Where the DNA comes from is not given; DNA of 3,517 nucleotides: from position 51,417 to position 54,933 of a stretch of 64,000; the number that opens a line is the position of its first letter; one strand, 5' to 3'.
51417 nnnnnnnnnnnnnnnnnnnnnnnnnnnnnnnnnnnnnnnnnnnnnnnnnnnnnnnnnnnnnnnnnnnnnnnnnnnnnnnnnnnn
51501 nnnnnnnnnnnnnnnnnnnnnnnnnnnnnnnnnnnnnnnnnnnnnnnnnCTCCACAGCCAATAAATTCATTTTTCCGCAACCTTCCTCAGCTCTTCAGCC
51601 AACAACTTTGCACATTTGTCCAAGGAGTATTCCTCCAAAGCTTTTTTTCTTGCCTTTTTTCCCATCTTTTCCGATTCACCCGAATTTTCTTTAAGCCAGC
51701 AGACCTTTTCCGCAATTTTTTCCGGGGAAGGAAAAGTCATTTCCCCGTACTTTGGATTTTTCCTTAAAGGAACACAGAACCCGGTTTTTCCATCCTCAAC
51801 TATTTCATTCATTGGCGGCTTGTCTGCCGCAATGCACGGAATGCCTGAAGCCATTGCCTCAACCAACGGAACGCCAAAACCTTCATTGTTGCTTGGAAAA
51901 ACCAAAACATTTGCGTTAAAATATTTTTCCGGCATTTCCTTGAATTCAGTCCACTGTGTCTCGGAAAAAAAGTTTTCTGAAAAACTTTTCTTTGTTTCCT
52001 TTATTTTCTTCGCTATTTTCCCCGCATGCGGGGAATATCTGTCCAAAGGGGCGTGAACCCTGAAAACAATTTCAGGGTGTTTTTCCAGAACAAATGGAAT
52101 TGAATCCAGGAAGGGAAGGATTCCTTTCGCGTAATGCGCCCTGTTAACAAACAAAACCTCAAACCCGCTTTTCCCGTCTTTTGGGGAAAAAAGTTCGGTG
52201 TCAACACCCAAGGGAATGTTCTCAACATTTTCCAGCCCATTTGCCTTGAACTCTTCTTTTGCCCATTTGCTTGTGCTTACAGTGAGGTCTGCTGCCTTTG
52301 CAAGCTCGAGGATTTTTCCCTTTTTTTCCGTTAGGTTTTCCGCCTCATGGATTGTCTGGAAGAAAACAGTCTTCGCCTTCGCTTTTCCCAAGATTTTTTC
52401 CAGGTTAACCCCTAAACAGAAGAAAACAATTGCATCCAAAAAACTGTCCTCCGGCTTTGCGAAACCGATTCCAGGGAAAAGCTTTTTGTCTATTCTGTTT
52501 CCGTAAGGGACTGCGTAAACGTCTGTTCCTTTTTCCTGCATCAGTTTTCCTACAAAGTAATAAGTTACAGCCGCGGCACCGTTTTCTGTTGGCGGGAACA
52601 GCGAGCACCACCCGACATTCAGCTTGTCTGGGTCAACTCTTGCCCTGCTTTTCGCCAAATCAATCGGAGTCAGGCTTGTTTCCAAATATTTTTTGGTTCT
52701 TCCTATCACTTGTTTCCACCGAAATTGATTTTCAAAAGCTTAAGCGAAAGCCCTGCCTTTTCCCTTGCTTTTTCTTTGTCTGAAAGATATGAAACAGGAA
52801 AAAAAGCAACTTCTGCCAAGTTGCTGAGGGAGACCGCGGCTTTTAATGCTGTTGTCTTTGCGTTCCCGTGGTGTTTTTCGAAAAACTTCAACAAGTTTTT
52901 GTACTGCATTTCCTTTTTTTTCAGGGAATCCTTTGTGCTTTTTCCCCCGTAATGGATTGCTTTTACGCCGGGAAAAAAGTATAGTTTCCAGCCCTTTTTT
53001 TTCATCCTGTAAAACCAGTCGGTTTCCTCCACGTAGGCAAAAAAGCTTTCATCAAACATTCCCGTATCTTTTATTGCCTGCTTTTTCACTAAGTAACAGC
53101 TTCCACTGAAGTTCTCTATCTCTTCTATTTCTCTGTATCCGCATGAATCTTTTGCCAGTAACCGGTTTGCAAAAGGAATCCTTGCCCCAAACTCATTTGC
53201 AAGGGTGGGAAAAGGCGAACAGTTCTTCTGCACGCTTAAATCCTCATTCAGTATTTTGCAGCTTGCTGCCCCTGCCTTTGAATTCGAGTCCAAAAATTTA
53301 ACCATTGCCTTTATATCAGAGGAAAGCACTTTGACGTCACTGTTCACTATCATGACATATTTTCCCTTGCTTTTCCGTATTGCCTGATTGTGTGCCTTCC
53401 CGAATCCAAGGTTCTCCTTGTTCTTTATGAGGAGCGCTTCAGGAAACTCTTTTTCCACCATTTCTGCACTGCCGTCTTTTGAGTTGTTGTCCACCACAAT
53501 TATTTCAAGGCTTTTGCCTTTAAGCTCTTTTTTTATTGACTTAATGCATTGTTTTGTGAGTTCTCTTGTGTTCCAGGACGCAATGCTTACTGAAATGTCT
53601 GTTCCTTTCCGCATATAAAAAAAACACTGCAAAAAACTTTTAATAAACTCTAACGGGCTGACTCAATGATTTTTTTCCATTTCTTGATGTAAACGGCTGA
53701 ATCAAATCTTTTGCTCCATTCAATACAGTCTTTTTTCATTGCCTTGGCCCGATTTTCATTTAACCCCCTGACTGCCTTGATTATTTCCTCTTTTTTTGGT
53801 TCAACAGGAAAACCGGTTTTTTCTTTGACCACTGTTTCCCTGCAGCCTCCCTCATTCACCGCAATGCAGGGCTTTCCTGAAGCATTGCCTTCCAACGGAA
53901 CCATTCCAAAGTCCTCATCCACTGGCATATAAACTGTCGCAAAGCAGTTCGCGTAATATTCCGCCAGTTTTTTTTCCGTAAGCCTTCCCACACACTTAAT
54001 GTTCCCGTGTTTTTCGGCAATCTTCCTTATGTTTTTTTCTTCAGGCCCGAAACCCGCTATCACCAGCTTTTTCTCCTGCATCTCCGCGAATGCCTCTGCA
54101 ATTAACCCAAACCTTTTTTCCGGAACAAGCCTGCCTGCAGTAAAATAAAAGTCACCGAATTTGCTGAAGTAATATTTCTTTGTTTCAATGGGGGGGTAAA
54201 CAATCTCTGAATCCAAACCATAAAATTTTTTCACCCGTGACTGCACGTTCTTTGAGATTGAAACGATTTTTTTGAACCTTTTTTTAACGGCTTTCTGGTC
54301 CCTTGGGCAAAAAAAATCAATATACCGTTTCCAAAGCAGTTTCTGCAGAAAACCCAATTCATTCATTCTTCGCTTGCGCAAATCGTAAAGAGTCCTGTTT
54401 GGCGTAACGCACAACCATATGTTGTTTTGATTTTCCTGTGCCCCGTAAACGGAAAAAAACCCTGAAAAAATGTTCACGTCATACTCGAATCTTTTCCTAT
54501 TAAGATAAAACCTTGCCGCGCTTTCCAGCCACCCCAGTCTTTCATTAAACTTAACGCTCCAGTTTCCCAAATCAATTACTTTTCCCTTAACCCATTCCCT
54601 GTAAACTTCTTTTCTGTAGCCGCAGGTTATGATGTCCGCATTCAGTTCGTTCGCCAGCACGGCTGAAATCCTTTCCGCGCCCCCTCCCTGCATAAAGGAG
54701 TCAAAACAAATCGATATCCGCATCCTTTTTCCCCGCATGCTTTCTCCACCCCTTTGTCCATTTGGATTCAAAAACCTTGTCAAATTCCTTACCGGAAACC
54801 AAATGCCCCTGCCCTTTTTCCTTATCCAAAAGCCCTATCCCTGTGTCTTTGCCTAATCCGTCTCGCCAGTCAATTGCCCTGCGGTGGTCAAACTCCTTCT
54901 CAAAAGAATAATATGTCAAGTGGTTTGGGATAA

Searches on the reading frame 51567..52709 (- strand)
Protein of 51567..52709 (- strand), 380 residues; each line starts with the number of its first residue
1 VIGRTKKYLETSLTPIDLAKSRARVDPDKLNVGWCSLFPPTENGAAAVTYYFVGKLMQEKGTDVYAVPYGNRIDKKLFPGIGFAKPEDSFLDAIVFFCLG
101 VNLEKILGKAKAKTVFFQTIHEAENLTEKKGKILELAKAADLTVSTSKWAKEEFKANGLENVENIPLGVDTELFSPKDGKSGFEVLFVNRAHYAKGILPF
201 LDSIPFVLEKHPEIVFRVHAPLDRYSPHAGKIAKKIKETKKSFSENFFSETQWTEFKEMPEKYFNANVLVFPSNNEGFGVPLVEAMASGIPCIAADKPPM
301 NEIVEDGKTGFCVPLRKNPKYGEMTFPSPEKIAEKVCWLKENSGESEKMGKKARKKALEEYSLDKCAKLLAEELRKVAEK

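Call 37: search_protein_families(library=pfam, proteins=[window:51567-52709:-], max_evalue=0.0001)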
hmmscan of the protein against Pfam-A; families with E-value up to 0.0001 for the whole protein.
window:51567-52709:- (380 aa): 4 families
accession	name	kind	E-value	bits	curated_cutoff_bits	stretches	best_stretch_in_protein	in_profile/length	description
PF00534.26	Glycos_transf_1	-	1.5e-23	83.6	26.4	1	182-355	15-171/172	Glycosyl transferases group 1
PF13692.12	Glyco_trans_1_4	-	3.1e-19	70.1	27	1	184-316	3-127/142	Glycosyl transferases group 1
PF13524.12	Glyco_trans_1_2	-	1.4e-06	28.8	25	1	212-368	13-140/144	Glycosyl transferase-like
PF20706.3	GT4-conflict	-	1.4e-06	28.1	26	1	122-298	129-314/385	Family 4 Glycosyltransferase in conflict systems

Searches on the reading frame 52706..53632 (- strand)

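Call 37: search_protein_families(library=pfam, proteins=[window:52706-53632:-], max_evalue=0.0001)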
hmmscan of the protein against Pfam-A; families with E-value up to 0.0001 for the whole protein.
window:52706-53632:- (308 aa): 3 families
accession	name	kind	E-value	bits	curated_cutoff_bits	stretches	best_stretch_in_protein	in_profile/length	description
PF00535.33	Glycos_transf_2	-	5.1e-22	79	23.3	1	14-123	1-112/168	Glycosyl transferase family 2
PF13641.12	Glyco_tranf_2_3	-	3.1e-13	50.7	27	1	13-241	3-225/230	Glycosyltransferase like family 2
PF10111.15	Glyco_tranf_2_2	-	3.4e-08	33.7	27.3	1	39-254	27-235/276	Glycosyltransferase like family 2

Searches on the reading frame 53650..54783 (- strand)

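Call 37: search_protein_families(library=pfam, proteins=[window:53650-54783:-], max_evalue=0.0001)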
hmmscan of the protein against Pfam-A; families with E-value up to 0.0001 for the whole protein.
window:53650-54783:- (377 aa): 2 families
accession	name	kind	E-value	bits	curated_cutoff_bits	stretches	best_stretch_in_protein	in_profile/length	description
PF00534.26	Glycos_transf_1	-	3.3e-26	92.3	26.4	1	212-354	17-166/172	Glycosyl transferases group 1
PF13692.12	Glyco_trans_1_4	-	2.9e-19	70.2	27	1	215-341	6-139/142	Glycosyl transferases group 1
